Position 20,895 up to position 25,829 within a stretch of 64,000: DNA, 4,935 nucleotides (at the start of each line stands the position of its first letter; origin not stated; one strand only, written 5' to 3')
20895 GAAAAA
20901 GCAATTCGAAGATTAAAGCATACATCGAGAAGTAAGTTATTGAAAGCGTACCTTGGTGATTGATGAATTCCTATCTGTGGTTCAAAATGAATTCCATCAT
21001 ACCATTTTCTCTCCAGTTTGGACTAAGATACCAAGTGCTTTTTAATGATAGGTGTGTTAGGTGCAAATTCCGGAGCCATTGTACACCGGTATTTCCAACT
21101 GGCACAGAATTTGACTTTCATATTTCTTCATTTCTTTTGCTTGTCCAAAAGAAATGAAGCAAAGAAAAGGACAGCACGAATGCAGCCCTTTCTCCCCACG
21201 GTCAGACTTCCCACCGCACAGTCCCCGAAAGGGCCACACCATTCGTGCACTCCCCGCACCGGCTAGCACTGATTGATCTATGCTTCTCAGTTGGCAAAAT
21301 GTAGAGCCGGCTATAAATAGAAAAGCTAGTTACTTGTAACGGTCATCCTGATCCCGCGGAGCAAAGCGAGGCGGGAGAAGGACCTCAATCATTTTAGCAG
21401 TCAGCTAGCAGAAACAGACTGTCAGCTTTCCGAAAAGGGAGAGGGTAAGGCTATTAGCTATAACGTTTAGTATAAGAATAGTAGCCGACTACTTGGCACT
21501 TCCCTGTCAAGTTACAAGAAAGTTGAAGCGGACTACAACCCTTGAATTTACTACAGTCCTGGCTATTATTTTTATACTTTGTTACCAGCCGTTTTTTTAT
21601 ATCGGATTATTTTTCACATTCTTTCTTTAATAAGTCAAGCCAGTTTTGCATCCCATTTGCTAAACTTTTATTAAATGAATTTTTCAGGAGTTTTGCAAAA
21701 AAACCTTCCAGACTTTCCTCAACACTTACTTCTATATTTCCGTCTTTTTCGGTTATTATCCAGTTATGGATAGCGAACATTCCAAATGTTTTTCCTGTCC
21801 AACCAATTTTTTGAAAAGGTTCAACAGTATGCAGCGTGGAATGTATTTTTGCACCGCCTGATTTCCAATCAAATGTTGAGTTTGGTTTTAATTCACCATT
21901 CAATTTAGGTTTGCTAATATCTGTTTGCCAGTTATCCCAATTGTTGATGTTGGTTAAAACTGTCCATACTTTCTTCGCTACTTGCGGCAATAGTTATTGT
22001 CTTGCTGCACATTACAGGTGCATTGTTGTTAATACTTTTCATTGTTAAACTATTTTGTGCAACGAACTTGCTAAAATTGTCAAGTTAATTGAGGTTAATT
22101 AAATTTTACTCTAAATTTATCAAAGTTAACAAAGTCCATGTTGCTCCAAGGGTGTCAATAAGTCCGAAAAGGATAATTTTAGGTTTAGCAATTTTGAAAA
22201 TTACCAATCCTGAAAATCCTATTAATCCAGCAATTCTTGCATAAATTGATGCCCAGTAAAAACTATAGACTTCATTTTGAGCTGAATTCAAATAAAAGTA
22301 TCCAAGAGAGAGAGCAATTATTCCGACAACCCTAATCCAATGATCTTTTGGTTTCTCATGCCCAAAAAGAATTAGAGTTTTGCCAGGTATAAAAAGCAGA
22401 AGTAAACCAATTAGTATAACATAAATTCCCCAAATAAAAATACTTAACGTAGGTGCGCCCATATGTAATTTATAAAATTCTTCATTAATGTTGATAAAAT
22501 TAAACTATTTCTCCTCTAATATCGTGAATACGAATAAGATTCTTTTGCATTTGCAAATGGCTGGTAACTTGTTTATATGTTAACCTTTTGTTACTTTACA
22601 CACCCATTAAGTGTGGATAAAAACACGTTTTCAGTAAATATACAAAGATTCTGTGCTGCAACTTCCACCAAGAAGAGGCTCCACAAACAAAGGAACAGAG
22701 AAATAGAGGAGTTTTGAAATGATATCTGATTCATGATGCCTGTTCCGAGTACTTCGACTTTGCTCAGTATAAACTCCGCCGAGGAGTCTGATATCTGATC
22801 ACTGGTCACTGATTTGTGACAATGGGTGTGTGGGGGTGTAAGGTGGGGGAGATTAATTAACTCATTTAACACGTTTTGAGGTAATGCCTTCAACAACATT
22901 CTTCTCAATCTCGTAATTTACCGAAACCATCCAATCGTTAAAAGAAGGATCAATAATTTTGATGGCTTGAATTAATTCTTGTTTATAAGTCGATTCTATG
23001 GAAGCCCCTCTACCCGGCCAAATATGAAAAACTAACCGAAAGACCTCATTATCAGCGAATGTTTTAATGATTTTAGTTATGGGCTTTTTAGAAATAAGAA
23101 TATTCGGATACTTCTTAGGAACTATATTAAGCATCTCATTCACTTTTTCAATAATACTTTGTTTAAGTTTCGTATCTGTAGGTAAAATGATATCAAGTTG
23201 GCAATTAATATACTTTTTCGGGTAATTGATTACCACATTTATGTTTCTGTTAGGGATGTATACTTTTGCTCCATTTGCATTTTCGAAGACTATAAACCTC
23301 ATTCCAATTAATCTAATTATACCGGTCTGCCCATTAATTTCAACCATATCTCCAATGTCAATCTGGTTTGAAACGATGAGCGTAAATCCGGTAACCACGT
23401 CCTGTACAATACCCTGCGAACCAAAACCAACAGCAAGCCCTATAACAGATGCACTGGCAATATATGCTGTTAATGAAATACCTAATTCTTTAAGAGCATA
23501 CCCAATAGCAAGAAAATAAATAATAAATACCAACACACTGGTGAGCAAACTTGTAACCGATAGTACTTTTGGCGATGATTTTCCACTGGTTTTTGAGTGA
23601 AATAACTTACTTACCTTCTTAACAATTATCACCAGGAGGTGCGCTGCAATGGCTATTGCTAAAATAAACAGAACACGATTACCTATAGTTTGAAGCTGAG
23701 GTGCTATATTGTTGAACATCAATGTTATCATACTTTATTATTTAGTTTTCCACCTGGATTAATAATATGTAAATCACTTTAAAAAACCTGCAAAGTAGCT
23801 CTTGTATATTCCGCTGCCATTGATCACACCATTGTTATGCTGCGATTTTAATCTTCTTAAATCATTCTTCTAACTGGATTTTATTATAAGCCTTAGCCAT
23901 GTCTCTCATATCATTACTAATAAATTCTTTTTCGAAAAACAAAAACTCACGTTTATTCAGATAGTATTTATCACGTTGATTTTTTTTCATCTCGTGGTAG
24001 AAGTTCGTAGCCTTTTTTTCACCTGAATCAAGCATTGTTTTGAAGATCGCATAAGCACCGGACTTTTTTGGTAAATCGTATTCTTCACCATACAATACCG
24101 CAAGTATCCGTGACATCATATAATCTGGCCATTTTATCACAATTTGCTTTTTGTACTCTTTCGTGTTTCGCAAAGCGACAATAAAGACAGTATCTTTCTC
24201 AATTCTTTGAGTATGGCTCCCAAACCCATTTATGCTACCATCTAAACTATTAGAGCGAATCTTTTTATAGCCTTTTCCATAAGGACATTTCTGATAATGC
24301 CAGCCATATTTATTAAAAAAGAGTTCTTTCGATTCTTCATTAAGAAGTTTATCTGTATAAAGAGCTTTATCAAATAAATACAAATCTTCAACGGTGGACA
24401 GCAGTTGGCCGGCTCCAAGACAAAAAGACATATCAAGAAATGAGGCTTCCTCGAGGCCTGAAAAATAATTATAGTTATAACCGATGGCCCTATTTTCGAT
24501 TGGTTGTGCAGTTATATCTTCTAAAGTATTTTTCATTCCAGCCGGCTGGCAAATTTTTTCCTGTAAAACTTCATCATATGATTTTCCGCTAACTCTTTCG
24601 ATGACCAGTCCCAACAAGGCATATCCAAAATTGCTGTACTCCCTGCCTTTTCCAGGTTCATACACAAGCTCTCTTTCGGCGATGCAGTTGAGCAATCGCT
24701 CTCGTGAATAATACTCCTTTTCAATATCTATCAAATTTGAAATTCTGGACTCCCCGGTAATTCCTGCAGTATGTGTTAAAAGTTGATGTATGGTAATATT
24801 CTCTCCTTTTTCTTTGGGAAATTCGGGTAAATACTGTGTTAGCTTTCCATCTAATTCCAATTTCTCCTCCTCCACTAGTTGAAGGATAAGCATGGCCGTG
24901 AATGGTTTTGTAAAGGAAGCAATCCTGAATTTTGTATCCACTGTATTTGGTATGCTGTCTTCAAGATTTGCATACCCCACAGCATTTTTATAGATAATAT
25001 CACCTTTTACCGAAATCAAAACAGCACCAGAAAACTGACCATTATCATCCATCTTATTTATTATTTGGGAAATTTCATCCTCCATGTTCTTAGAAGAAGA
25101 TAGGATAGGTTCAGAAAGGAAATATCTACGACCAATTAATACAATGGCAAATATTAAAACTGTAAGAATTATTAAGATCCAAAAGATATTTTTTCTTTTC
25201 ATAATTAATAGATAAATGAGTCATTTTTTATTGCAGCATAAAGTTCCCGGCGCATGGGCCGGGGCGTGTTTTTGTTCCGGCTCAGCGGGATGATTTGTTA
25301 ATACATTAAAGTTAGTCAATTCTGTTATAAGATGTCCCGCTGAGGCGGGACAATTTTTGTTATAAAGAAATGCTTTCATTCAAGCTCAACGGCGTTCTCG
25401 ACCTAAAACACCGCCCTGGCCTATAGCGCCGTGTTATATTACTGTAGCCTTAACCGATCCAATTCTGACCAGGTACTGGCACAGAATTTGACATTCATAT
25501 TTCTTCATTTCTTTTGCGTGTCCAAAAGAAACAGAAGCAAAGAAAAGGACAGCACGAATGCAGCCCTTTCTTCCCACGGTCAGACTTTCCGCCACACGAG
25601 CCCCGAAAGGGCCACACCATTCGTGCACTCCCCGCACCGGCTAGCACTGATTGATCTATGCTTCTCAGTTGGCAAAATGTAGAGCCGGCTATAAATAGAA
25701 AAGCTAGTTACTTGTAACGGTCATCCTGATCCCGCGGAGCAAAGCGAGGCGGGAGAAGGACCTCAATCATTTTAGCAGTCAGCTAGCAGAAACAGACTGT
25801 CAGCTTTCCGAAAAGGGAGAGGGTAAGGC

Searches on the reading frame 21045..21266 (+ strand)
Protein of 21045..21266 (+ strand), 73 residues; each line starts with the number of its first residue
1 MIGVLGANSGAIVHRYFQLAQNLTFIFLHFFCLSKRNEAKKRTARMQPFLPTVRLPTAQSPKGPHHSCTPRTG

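Call 79: list_cluster_members(proteins=[window:21045-21266:+, window:21057-21269:-, window:43899-44096:-, window:43938-44093:+, window:43964-44131:+, window:25434-25637:-, window:25431-25682:+, window:8520-8762:-, window:8516-8701:+, window:43675-43896:+])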
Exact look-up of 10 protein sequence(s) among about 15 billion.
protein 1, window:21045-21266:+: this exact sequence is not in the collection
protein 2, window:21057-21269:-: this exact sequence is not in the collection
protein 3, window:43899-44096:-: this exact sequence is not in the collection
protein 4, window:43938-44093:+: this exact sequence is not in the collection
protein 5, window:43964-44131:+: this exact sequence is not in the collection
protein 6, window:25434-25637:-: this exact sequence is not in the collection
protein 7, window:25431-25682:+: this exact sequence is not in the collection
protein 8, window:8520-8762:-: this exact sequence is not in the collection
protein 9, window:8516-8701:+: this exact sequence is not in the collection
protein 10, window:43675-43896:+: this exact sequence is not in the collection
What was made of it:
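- Checked: None of 10 such ORFs is a called gene in a collection of 15 billion proteins (call 79).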

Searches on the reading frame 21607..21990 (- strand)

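Call 19: search_protein_families(library=pfam, proteins=[window:21607-21990:-])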
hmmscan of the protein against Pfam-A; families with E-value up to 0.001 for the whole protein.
window:21607-21990:- (127 aa): 2 families
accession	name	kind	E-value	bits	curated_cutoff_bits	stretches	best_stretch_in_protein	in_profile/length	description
PF10604.15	Polyketide_cyc2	-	1.2e-08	35.7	27.4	1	6-124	15-140/142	Polyketide cyclase / dehydrase and lipid transport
PF08327.17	AHSA1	-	4.5e-06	27.3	22.1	1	5-124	4-123/125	Activator of Hsp90 ATPase homolog 1-like protein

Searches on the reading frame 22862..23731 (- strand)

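Call 50: search_protein_families(library=pfam, proteins=[window:22862-23731:-], max_evalue=0.00001)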
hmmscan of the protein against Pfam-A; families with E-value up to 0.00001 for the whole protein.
window:22862-23731:- (289 aa): 1 family
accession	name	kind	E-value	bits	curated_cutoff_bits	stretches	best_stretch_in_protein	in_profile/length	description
PF00924.24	MS_channel_2nd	-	6.9e-14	52.1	20.2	1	108-171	2-67/68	Mechanosensitive ion channel, beta-domain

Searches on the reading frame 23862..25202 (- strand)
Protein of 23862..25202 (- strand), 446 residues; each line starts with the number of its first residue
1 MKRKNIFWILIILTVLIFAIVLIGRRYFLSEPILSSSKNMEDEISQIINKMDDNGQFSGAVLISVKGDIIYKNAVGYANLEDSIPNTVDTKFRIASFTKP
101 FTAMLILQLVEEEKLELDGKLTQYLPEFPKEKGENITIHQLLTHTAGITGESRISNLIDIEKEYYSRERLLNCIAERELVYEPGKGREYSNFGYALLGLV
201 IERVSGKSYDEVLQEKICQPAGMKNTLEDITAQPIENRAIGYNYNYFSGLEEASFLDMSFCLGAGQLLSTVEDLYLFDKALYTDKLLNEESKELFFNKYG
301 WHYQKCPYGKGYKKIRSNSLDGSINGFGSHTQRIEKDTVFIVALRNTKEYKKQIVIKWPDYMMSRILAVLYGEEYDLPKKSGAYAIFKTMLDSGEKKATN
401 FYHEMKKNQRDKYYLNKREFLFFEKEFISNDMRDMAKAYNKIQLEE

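Call 19: search_protein_families(library=pfam, proteins=[window:23862-25202:-])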
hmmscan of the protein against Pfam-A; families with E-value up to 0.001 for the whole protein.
window:23862-25202:- (446 aa): 1 family
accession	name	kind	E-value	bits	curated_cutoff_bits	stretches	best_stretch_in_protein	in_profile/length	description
PF00144.29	Beta-lactamase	-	5.5e-58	197.1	27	1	46-348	3-311/329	Beta-lactamase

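Call 20: find_homologous_proteins(query=window:23862-25202:-)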
Query window:23862-25202:- (446 aa): 3598 proteins with E <= 0.001 among 8000 candidates; the best 120 are listed.
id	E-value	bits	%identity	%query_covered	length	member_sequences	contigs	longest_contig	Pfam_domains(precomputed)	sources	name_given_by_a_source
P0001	1.1e-280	949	95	100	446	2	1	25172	PF00144.30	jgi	-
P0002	8.6e-279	943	93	100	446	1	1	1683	PF00144.30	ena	-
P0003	1.1e-269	913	100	91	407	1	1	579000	PF00144.30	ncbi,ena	-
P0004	1.4e-269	912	95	95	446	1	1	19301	PF00144.30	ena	-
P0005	6.3e-268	907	91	100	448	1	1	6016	PF00144.30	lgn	-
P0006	4.4e-266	901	99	91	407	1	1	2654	PF00144.30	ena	-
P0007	2.2e-259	879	88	100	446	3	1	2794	PF00144.30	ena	-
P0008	1.2e-254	863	89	94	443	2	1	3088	PF00144.30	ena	-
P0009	6.9e-250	847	93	91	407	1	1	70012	PF00144.30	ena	-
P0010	8.8e-249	844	84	100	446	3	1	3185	PF00144.30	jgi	-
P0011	6.6e-246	834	91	91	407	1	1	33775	PF00144.30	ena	-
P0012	2.4e-244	829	81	100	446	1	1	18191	PF00144.30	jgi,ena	-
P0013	6.0e-244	828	90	91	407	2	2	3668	PF00144.30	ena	-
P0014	6.3e-235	798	83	96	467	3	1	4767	PF00144.30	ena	-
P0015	2.6e-233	793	80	100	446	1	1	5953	PF00144.30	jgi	-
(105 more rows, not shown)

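Call 21: find_encoding_contigs(protein=P0003, flank=10000, max_places=3)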
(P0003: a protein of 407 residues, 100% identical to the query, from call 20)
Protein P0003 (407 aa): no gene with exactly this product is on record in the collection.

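Call 22: find_encoding_contigs(protein=P0001, flank=10000, max_places=3)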
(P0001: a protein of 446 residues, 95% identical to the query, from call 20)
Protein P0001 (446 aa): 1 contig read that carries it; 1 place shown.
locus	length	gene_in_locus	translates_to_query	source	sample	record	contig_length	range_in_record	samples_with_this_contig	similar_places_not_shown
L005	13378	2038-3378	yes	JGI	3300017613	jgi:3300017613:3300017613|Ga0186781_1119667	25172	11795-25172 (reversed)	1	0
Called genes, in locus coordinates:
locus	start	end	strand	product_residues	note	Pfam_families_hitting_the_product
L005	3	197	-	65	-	?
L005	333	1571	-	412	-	PF01757:Acyl_transf_3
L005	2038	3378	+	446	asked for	PF00144:Beta-lactamase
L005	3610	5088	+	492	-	PF13231:PMT_2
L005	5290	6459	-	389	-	PF13414:TPR_11, PF00515:TPR_1, PF07719:TPR_2 (weak), PF13414:TPR_11 (weak), PF13424:TPR_12 (weak), PF13414:TPR_11, PF00515:TPR_1, PF13424:TPR_12, +21 more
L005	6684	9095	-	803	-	PF16656:Pur_ac_phosph_N, PF00149:Metallophos (weak), PF18962:Por_Secre_tail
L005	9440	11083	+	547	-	PF01030:Recep_L_domain (faint), PF18962:Por_Secre_tail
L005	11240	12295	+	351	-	PF13415:Beta-prop_FBX42, PF24681:Kelch_KLHDC2_KLHL20_DRC7, PF13964:Beta-prop_Calicin, PF25210:Kelch_FKB95, PF24996:NANM, PF13415:Beta-prop_FBX42, PF25210:Kelch_FKB95, PF01344:Kelch_1, +18 more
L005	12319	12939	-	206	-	-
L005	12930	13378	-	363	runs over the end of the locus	PF00303:Thymidylat_synt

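Call 23: find_encoding_contigs(protein=P0009, flank=10000, max_places=3)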
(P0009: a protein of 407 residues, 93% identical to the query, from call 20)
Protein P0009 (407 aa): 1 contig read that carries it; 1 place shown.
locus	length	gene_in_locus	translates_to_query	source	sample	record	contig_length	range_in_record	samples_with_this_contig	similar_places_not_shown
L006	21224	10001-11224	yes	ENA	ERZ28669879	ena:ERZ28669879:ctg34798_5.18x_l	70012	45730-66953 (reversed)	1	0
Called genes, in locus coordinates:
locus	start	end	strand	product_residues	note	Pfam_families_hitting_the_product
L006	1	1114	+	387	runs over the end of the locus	PF01839:FG-GAP (faint), PF13517:FG-GAP_3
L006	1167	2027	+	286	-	PF07676:PD40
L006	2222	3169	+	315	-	PF08240:ADH_N, PF00107:ADH_zinc_N, PF13602:ADH_zinc_N_2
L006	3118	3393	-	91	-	-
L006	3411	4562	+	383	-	PF00144:Beta-lactamase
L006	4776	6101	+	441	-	PF00144:Beta-lactamase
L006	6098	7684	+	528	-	PF04389:Peptidase_M28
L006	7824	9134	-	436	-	PF00078:RVT_1, PF08388:GIIM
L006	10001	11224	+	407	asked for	PF00144:Beta-lactamase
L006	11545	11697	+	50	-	-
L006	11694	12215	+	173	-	PF12844:HTH_19, PF13560:HTH_31 (weak), PF01381:HTH_3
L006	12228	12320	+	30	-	-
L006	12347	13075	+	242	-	PF02129:Peptidase_S15, PF00326:Peptidase_S9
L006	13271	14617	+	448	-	PF00270:DEAD, PF04851:ResIII, PF00271:Helicase_C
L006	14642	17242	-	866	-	PF25292:Beta-prop_CGLA (faint), PF01839:FG-GAP (faint), PF16743:PliI (faint), PF23743:Beta-prop_BBS7 (faint), PF13517:FG-GAP_3 (weak), PF18962:Por_Secre_tail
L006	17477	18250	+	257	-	PF01209:Ubie_methyltran (weak), PF01728:FtsJ (weak), PF13847:Methyltransf_31, PF08241:Methyltransf_11, PF08242:Methyltransf_12 (weak), PF13649:Methyltransf_25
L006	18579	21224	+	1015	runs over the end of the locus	PF11028:TMEM260_N, PF28497:DUF8416, PF28495:TMEM260_2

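Call 45: find_encoding_contigs(protein=P0006, flank=10000, max_places=6)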
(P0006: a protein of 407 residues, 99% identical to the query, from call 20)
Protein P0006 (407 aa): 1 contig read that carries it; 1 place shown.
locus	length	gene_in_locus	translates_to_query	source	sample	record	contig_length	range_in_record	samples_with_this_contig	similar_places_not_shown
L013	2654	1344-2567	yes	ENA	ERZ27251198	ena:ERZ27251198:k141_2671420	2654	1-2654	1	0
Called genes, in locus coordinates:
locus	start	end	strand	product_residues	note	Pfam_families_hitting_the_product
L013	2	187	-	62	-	?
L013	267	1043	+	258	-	PF01209:Ubie_methyltran, PF02353:CMAS (weak), PF13847:Methyltransf_31, PF08241:Methyltransf_11, PF08242:Methyltransf_12, PF13649:Methyltransf_25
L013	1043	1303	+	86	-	-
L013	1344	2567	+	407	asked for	PF00144:Beta-lactamase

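Call 46: find_encoding_contigs(protein=P0004, flank=10000, max_places=6)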
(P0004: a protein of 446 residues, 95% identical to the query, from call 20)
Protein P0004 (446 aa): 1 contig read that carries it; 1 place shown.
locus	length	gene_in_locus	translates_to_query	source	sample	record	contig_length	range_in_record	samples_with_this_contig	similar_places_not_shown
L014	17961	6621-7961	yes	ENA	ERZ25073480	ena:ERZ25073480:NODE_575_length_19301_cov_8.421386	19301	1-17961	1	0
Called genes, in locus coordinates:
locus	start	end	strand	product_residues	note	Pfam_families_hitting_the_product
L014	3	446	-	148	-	?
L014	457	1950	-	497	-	PF25917:BSH_RND (faint), PF25973:BSH_CzcB (faint), PF25967:RND-MFP_C (weak), PF25975:CzcB_C, PF25989:YknX_C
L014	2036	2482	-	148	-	PF20558:DUF6769 (weak)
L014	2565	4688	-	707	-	PF25852:DUF6242_C (faint), PF02012:BNR (faint), PF15902:Sortilin-Vps10 (faint), PF18962:Por_Secre_tail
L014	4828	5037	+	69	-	PF09962:DUF2196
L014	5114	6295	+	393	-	PF01370:Epimerase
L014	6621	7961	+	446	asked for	PF00144:Beta-lactamase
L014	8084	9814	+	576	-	PF01425:Amidase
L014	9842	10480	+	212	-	PF01370:Epimerase, PF13460:NAD_binding_10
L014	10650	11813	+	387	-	PF00144:Beta-lactamase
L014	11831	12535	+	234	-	PF14329:DUF4386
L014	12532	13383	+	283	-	PF00561:Abhydrolase_1, PF12146:Hydrolase_4, PF12697:Abhydrolase_6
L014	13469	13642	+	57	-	-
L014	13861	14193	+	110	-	-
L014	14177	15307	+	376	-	PF06114:Peptidase_M78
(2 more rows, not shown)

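Call 70: find_encoding_contigs(protein=P0249, flank=10000, max_places=4)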
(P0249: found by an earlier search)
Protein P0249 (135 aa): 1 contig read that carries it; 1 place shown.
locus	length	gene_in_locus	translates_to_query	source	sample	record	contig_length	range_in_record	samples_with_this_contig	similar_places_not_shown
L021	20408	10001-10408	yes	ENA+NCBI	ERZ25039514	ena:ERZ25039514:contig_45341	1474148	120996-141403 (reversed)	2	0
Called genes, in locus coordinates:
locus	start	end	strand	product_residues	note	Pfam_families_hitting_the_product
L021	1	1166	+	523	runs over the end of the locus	PF02310:B12-binding, PF04055:Radical_SAM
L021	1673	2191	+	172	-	PF00849:PseudoU_synth_2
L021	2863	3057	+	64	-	-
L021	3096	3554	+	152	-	PF03073:TspO_MBR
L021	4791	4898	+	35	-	-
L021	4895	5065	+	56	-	-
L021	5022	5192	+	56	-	-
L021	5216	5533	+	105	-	-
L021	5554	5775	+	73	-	PF18962:Por_Secre_tail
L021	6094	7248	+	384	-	PF01839:FG-GAP (faint), PF13517:FG-GAP_3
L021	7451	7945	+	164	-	PF01595:CNNM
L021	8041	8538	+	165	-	PF00571:CBS (weak)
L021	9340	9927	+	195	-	PF03193:RsgA_GTPase, PF00009:GTP_EFTU (weak)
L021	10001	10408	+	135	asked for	PF03193:RsgA_GTPase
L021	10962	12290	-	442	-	PF09603:Fib_succ_major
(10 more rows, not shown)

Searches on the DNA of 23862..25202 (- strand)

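Call 43: search_rna_families(sources=[L006, L005, L010], threshold=gathering)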
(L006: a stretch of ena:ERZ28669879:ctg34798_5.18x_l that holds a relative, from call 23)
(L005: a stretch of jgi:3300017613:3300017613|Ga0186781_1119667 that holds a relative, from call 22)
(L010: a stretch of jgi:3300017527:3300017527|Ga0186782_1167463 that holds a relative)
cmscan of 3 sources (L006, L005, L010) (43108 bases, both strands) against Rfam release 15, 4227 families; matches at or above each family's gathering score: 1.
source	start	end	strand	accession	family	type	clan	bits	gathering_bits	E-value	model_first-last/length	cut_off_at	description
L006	9379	9552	-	RF02001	group-II-D1D4-3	Intron;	CL00102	116.3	32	2.5e-23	1-170/170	no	Group II catalytic intron D1-D4-3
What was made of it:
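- A group II intron sits at the equivalent spot upstream of the beta-lactamase gene in relative L006 (calls 23, 43).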

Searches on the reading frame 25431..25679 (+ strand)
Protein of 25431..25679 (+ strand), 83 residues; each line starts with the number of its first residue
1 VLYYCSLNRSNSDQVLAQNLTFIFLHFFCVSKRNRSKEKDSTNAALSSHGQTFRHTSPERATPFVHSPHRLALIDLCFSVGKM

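Call 32: find_homologous_proteins(query=window:25431-25679:+, max_evalue=0.01)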
Query seq(83 aa): no candidate shares three 5-residue words with the query. No homologue found.
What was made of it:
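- Tried and rejected: No candidate appeared (call 32), and none of 10 such ORFs is in the collection (call 79).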
